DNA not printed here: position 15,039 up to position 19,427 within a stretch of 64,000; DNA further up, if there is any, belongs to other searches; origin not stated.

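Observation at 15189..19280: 1363-aa surface lipoprotein composed entirely of ten related CBM-like modules, leading the glycan island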

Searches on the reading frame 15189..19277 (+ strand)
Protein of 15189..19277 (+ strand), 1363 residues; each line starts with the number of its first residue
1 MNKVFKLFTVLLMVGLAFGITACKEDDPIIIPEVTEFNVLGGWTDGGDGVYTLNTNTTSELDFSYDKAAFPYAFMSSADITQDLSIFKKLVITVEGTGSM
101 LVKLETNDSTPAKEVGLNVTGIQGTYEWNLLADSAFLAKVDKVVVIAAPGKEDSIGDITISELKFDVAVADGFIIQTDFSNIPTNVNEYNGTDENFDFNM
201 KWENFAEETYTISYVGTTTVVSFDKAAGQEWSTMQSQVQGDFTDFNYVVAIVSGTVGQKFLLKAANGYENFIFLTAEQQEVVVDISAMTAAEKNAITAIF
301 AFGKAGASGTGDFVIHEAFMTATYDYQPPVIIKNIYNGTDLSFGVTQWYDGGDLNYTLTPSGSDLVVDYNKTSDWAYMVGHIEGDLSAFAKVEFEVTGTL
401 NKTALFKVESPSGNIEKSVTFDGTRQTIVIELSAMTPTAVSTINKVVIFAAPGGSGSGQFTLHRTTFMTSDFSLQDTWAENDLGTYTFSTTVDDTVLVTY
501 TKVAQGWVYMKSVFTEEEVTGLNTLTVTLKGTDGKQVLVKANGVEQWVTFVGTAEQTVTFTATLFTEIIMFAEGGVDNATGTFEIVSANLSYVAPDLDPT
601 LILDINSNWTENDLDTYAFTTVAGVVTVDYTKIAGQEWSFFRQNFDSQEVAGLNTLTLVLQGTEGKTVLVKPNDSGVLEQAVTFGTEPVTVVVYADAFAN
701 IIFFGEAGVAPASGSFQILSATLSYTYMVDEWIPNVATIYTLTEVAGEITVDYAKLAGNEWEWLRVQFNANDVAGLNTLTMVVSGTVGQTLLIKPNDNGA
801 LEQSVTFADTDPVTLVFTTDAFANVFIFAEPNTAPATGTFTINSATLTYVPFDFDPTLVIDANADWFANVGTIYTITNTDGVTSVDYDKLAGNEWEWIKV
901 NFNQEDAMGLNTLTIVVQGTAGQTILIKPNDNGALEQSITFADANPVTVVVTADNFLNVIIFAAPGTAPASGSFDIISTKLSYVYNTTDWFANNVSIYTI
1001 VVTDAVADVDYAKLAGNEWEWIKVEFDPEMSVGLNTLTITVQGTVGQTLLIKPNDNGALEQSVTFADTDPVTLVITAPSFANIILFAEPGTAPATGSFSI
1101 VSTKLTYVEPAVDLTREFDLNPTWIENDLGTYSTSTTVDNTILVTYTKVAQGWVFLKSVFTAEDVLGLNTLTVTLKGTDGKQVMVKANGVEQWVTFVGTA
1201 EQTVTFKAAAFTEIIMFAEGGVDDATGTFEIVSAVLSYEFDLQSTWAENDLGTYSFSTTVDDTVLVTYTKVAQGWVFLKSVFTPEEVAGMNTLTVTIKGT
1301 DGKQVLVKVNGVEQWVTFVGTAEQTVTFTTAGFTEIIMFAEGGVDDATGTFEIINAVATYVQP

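Call 6: search_protein_families(library=pfam, proteins=[window:15189-19277:+], max_evalue=10)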
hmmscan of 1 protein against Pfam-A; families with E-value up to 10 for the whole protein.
window:15189-19277:+ (1363 aa): 8 families
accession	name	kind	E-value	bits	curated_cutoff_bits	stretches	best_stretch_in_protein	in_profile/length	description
PF03725.20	RNase_PH_C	-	0.0023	18.3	20.8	1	904-933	22-51/67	3' exoribonuclease family, domain 2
PF19820.4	DUF6303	-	0.019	15.2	25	2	881-916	47-82/93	Family of unknown function (DUF6303)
PF08968.15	DUF1885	-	0.1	13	25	1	54-81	32-64/133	Domain of unknown function (DUF1885)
PF02678.22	Pirin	-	0.16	12.4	26.1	0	891-921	32-62/108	Pirin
PF13010.11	pRN1_helical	-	0.25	11.8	27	1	558-625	61-129/138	Primase helical domain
PF08661.17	Rep_fac-A_3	-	0.27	12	23.5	0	1172-1214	35-82/105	Replication factor A protein 3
PF17440.7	Thiol_cytolys_C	-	2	9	23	0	742-786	53-97/102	Thiol-activated cytolysin beta sandwich domain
PF01356.24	A_amylase_inhib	-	4.3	7.9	25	0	1291-1322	25-56/68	Alpha amylase inhibitor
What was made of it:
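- On SusE/SusF-type surface glycan-binding proteins: No such Pfam hits in LP10 (call 6).
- Closest known: Surface glycan-binding proteins of Bacteroidota polysaccharide utilisation loci. Different: There is no sequence relation and no SusE/SusF Pfam match (call 6).
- There are no cohesin or dockerin matches (call 6).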

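Call 7: search_protein_families(library=ncbifam, proteins=[window:15189-19277:+], max_evalue=10)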
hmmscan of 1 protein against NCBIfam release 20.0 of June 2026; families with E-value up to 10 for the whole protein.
window:15189-19277:+ (1363 aa): 0 families

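Call 8: search_solved_structures(query=window:15189-19277:+, max_evalue=10, show_alignments=2)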
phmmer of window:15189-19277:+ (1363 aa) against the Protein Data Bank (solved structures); distinct sequences matched with E-value up to 10: 2.
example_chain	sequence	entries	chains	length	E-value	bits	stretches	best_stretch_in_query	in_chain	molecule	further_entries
5loe_A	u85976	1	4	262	0.14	12.8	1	189-300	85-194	GTP-sensing transcriptional pleiotropic repressor CodY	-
5lnh_A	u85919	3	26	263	0.15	12.8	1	189-300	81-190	GTP-sensing transcriptional pleiotropic repressor CodY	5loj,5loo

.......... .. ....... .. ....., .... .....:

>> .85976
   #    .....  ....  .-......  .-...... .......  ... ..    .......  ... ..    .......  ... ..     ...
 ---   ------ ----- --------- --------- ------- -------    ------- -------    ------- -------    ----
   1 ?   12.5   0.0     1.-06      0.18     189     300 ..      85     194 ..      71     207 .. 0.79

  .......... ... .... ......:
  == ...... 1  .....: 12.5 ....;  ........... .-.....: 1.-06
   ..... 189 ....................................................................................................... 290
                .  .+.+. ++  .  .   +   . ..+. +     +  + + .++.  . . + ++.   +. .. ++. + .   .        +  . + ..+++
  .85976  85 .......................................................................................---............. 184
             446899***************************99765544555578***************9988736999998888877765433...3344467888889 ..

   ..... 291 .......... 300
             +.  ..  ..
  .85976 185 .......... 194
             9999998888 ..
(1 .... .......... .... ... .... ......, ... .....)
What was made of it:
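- Tried and rejected: Pfam, NCBIfam and PDB sequence searches of the whole protein gave only chance-level hits: RNase_PH_C at E 0.002 below its cut-off, and CodY at E 0.14 (calls 6-8).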

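Call 15: find_homologous_proteins(query=window:15189-19277:+, max_evalue=0.001)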
Query window:15189-19277:+ (1363 aa): 76 proteins with E <= 0.001 among 8000 candidates.
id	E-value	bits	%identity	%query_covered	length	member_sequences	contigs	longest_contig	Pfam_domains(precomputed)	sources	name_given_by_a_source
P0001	0.0e+0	2393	71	100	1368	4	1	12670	PF22684.3,PF23284.3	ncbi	-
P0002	0.0e+0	2344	68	100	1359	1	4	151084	PF07715.21,PF22656.3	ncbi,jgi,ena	-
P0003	0.0e+0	1941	65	81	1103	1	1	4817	-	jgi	-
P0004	0.0e+0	1806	72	81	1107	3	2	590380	-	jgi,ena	-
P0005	0.0e+0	1686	88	62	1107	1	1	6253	-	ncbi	-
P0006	0.0e+0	1515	53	100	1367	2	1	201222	-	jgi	-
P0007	0.0e+0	1473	52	98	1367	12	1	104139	-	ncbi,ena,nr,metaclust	ncbi:MAG: hypothetical protein A2Y43_02415 [Tenericutes bacterium GWA2_38_26]|nr:MAG: hypothetical p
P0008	0.0e+0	1466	70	72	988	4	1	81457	-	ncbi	ncbi:MAG: hypothetical protein ABII85_07005 [Bacillota bacterium]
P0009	0.0e+0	1424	52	100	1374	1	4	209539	-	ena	-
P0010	0.0e+0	1419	52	100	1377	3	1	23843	-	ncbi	-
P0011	0.0e+0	1386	49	100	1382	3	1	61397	PF23284.3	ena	-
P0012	0.0e+0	1377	50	100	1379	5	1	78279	-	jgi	jgi:fumarate reductase subunit C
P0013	0.0e+0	1373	46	99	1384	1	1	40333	-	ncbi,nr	ncbi:MAG: hypothetical protein EA374_03410 [Acholeplasmatales bacterium]|nr:MAG: hypothetical protei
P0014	0.0e+0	1307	52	91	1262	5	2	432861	-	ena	-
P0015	0.0e+0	1294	48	98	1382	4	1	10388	PF28201.1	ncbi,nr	ncbi:MAG: hypothetical protein CVV61_03510 [Tenericutes bacterium HGW-Tenericutes-6]|nr:MAG: hypothe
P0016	0.0e+0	1269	52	91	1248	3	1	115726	-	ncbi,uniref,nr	ncbi:hypothetical protein [Peloplasma aerotolerans]|uniref:Uncharacterized protein n=1 Tax=Peloplasm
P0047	2.0e-253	862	49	62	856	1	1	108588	-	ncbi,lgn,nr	ncbi:hypothetical protein KTG15_12490 [Methanobacterium sp. YSL]|nr:hypothetical protein [Methanobac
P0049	1.2e-251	856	49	61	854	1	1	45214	-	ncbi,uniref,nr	ncbi:hypothetical protein N7603_07565 [Acholeplasma vituli]|uniref:Lipoprotein n=1 Tax=Paracholeplas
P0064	2.5e-180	620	34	72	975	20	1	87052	-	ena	-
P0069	7.1e-133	463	32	81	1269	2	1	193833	-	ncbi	-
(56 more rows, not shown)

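Call 23: find_encoding_contigs(protein=P0016, flank=10000, max_places=2)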
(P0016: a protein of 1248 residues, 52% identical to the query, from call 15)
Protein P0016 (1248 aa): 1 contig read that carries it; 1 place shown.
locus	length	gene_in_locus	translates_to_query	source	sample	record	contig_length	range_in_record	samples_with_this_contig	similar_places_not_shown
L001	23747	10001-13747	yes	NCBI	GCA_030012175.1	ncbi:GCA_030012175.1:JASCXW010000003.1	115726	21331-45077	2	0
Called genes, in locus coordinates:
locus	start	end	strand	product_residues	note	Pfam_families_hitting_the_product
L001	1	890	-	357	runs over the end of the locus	PF01571:GCV_T, PF08669:GCV_T_C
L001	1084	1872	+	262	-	PF01738:DLH (faint), PF02230:Abhydrolase_2 (faint), PF05057:DUF676 (weak), PF12146:Hydrolase_4, PF00561:Abhydrolase_1, PF02089:Palm_thioest, PF12697:Abhydrolase_6, PF07819:PGAP1 (weak), +3 more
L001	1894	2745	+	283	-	PF01488:Shikimate_DH, PF03446:NAD_binding_2, PF03807:F420_oxidored, PF14833:NAD_binding_11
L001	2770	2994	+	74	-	PF00403:HMA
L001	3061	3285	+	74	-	-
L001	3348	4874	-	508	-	PF01676:Metalloenzyme, PF06415:iPGM_N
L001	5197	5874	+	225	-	PF12822:ECF_trnsprt, PF07456:Hpre_diP_synt_I (weak)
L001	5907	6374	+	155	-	-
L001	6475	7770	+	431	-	PF03952:Enolase_N, PF00113:Enolase_C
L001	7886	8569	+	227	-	-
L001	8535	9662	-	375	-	PF00939:Na_sulph_symp (weak), PF03600:CitMHS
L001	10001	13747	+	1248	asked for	-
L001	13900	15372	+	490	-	PF01547:SBP_bac_1 (weak)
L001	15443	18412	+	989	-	PF01547:SBP_bac_1, PF13416:SBP_bac_8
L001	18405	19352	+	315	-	PF00528:BPD_transp_1 (weak)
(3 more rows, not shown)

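Call 25: find_encoding_contigs(protein=P0049, flank=10000, max_places=2)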
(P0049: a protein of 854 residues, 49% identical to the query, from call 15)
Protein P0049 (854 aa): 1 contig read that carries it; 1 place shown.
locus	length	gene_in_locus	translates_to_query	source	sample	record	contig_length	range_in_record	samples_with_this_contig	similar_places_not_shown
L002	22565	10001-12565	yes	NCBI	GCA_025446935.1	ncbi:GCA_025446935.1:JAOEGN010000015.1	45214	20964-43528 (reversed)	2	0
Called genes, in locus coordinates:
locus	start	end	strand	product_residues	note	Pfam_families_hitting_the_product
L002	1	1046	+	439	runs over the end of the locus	PF01943:Polysacc_synt (faint), PF13440:Polysacc_synt_3 (faint), PF01554:MatE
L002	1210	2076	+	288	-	PF01936:NYN, PF12872:OST-HTH (weak)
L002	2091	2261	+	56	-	PF13783:DUF4177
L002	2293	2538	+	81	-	-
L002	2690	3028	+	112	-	PF12840:HTH_20 (weak), PF01022:HTH_5, PF12802:MarR_2 (weak), PF13412:HTH_24 (faint)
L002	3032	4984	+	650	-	PF00122:E1-E2_ATPase, PF00702:Hydrolase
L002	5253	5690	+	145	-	PF20578:aBig_2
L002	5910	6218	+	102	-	PF05987:DUF898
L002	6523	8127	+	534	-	PF09479:Flg_new, PF16227:DUF4886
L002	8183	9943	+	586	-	-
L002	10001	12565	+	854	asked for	-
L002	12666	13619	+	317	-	PF00356:LacI, PF00532:Peripla_BP_1, PF13407:Peripla_BP_4, PF13377:Peripla_BP_3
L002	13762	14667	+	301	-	PF02463:SMC_N (faint), PF13175:AAA_15 (faint), PF00005:ABC_tran, PF13304:AAA_21 (faint), PF13732:DrrA1-3_C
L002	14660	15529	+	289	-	PF01061:ABC2_membrane, PF12698:ABC2_membrane_3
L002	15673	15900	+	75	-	-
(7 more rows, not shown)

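Call 26: find_encoding_contigs(protein=P0069, flank=10000, max_places=2)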
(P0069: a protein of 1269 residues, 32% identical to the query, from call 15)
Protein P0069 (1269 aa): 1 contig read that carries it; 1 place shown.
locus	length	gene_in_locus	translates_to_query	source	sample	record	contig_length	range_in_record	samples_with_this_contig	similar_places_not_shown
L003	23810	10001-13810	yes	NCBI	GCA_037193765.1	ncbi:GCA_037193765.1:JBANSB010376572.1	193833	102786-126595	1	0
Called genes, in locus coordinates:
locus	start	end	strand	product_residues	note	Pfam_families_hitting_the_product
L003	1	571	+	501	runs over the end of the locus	PF02874:ATP-synt_ab_N, PF00006:ATP-synt_ab, PF00306:ATP-synt_ab_C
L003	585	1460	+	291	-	PF00231:ATP-synt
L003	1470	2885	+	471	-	PF02874:ATP-synt_ab_N, PF00006:ATP-synt_ab, PF22919:ATP-synt_VA_C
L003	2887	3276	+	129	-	PF02823:ATP-synt_DE_N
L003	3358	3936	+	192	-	PF02525:Flavodoxin_2, PF03358:FMN_red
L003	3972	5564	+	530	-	PF16227:DUF4886, PF20434:BD-FAE, PF07859:Abhydrolase_3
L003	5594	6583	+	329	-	PF01244:Peptidase_M19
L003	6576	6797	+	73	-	-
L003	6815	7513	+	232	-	PF01551:Peptidase_M23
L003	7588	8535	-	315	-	PF04055:Radical_SAM, PF16199:Radical_SAM_C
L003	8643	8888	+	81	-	PF12116:SpoIIID, PF13936:HTH_38 (faint)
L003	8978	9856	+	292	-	PF06966:DUF1295, PF02544:Steroid_dh, PF04191:PEMT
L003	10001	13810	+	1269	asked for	-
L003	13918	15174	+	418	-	PF10091:Glycoamylase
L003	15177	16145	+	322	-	PF00356:LacI, PF00532:Peripla_BP_1, PF13407:Peripla_BP_4, PF13377:Peripla_BP_3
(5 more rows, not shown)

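Call 37: find_encoding_contigs(protein=P0064, flank=10000, max_places=2)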
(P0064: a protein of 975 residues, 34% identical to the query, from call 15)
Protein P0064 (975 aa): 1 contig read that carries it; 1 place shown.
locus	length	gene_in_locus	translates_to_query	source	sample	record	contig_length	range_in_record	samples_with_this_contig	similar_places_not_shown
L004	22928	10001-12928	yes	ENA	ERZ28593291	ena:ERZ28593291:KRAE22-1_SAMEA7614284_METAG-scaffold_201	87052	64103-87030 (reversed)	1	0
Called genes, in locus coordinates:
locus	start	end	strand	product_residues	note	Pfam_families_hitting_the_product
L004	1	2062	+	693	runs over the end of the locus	?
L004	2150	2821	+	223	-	PF00072:Response_reg, PF00486:Trans_reg_C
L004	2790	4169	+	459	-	PF13188:PAS_8 (weak), PF21370:PAS_GdpP (faint), PF00512:HisKA, PF02518:HATPase_c, PF14501:HATPase_c_5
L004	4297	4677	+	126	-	PF07972:Flavodoxin_NdrI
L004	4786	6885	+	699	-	PF08343:RNR_N, PF00317:Ribonuc_red_lgN, PF02867:Ribonuc_red_lgC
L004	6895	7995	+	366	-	PF00268:Ribonuc_red_sm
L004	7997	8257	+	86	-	PF00462:Glutaredoxin (weak), PF13192:Thioredoxin_3 (weak)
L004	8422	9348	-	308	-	-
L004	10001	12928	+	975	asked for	-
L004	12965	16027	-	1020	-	PF21958:SOGP_N, PF21250:SOGP_2nd, PF17167:Glyco_hydro_94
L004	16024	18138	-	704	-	PF00933:Glyco_hydro_3, PF01915:Glyco_hydro_3_C, PF14310:Fn3-like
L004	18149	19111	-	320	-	PF00356:LacI, PF00532:Peripla_BP_1, PF13407:Peripla_BP_4, PF13377:Peripla_BP_3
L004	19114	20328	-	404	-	PF10091:Glycoamylase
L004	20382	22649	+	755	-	PF01301:Glyco_hydro_35, PF22369:GLMA_2nd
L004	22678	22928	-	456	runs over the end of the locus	PF10091:Glycoamylase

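Call 38: find_encoding_contigs(protein=P0047, flank=10000, max_places=2)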
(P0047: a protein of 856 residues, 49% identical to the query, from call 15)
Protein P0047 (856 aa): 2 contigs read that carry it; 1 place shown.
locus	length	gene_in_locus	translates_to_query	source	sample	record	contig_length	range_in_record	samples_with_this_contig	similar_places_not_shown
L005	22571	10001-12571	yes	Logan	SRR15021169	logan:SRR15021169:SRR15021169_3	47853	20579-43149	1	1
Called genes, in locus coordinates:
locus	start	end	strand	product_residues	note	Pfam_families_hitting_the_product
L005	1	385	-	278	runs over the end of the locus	PF07022:Phage_CI_repr (weak), PF12844:HTH_19, PF13560:HTH_31, PF01381:HTH_3, PF13443:HTH_26 (weak)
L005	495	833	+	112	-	PF12802:MarR_2, PF12840:HTH_20 (weak), PF01022:HTH_5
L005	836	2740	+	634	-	PF00122:E1-E2_ATPase, PF00702:Hydrolase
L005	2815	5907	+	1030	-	PF20578:aBig_2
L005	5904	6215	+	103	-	PF05987:DUF898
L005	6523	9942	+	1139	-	PF09479:Flg_new, PF16227:DUF4886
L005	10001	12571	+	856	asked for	-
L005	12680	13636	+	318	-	PF00356:LacI, PF00532:Peripla_BP_1, PF13407:Peripla_BP_4, PF13377:Peripla_BP_3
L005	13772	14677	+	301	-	PF02463:SMC_N (faint), PF13175:AAA_15 (faint), PF13476:AAA_23 (faint), PF00005:ABC_tran, PF13304:AAA_21 (faint), PF13732:DrrA1-3_C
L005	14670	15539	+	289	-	PF01061:ABC2_membrane, PF12698:ABC2_membrane_3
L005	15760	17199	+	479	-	PF00544:Pectate_lyase_4 (weak)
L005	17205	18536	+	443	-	PF01547:SBP_bac_1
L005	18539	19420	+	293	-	PF00528:BPD_transp_1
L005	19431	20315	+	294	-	PF00528:BPD_transp_1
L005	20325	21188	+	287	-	-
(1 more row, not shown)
